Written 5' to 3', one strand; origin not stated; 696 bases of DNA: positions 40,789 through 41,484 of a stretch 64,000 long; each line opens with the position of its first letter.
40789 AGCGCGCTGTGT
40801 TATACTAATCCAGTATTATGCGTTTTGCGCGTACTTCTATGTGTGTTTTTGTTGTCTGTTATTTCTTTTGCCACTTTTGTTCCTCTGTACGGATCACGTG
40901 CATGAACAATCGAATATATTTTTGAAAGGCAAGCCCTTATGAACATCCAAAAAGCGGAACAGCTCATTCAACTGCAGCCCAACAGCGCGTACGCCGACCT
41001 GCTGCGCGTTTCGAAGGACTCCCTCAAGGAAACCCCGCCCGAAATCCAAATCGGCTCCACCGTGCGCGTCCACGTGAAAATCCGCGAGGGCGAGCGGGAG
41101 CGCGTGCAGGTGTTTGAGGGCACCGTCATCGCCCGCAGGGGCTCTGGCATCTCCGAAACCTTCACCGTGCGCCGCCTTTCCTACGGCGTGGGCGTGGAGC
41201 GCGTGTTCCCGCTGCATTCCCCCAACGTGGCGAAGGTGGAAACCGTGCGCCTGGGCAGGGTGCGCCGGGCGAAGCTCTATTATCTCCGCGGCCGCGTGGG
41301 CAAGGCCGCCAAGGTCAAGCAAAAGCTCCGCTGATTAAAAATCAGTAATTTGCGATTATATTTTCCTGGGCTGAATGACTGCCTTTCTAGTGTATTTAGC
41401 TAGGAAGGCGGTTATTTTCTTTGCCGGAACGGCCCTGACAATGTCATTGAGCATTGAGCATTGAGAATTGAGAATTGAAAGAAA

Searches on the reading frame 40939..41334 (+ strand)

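Call 54: search_protein_families(library=ncbifam, proteins=[window:40939-41334:+], max_evalue=0.00001)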
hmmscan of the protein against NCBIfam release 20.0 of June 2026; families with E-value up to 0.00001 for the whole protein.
window:40939-41334:+ (131 aa): 1 family
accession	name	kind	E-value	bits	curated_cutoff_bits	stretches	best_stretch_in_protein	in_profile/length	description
TIGR01024.1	rplS_bact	equivalog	1.8e-45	153.7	90.7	1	26-129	9-113/114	50S ribosomal protein L19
